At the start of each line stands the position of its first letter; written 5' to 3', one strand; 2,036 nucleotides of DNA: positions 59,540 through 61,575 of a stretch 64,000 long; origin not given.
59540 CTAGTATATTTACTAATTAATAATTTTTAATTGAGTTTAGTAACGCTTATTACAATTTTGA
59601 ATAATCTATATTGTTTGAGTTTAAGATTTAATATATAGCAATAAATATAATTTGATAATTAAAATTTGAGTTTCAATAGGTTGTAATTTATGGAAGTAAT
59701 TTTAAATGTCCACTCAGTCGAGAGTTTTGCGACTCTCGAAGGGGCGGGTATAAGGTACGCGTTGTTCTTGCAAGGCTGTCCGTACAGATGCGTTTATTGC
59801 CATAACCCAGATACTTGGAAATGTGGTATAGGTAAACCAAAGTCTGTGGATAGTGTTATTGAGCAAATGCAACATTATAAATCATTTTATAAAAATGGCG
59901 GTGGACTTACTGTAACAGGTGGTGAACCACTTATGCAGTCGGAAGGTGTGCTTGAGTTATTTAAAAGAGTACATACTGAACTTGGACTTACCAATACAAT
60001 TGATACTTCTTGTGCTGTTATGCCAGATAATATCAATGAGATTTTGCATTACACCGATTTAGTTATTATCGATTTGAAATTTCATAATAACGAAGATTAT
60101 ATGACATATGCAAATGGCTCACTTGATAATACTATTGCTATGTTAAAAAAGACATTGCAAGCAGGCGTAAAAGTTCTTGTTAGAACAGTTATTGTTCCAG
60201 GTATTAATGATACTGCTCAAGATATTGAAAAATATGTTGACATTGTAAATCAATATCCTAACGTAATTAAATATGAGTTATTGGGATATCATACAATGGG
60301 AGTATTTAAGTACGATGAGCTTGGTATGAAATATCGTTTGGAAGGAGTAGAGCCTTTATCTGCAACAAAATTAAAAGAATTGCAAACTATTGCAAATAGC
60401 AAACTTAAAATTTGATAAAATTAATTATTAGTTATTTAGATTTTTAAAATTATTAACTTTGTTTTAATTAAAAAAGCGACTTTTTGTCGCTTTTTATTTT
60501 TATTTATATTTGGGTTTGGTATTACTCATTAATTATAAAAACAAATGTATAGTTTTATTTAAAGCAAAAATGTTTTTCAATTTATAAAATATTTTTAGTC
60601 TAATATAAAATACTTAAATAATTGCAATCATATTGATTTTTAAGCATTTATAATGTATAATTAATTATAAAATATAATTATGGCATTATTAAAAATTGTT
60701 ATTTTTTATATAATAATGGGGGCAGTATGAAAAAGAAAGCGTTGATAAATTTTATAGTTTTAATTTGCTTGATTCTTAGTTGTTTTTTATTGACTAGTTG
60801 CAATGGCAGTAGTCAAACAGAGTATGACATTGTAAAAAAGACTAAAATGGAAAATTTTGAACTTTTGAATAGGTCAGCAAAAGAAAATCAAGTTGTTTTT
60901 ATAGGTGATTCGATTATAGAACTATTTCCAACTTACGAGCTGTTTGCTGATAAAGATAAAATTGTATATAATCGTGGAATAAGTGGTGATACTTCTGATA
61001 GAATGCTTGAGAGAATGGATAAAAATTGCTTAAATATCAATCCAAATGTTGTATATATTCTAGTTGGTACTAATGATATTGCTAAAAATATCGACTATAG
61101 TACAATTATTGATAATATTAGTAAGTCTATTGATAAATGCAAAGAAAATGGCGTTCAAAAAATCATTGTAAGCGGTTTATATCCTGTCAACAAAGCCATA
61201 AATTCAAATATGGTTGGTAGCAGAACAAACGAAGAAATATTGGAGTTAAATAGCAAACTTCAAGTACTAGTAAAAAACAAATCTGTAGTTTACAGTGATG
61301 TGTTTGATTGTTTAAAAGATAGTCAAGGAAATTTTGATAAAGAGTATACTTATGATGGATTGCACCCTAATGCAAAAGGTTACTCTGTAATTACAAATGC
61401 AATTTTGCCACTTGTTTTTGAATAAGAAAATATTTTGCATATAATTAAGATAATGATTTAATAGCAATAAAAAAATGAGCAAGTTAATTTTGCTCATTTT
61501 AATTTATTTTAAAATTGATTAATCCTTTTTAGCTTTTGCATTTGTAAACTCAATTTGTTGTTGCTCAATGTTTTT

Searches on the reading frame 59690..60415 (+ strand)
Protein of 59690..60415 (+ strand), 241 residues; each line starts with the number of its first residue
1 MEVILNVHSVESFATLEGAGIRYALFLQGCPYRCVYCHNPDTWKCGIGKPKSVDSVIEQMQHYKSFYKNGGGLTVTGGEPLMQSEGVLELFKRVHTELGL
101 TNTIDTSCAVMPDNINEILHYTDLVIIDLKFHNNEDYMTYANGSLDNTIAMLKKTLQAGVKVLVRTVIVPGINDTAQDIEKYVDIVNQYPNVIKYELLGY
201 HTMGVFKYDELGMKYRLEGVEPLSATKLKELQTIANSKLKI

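Call 58: search_protein_families(library=pfam, proteins=[window:59690-60415:+], max_evalue=0.001)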
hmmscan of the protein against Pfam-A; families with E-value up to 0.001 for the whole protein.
window:59690-60415:+ (241 aa): 2 families
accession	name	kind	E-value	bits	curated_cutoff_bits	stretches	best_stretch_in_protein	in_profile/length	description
PF13353.11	Fer4_12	-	1.1e-20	74.8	22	1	17-136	2-122/137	4Fe-4S single cluster domain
PF04055.27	Radical_SAM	-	7.1e-20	72.3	29.5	1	27-180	4-160/166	Radical SAM superfamily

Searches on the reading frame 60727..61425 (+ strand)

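Call 58: search_protein_families(library=pfam, proteins=[window:60727-61425:+], max_evalue=0.001)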
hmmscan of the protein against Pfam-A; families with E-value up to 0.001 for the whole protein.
window:60727-61425:+ (232 aa): 3 families
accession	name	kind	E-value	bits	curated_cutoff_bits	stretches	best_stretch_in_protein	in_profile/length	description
PF13472.12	Lipase_GDSL_2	-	3.5e-23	83.4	32.9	1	58-220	1-177/178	GDSL-like Lipase/Acylhydrolase family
PF00657.28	Lipase_GDSL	-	2.6e-16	60.8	23.6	1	78-226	43-208/208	GDSL-like Lipase/Acylhydrolase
PF07832.17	Bse634I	-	0.00031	20.7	27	1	98-194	11-109/281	Cfr10I/Bse634I restriction endonuclease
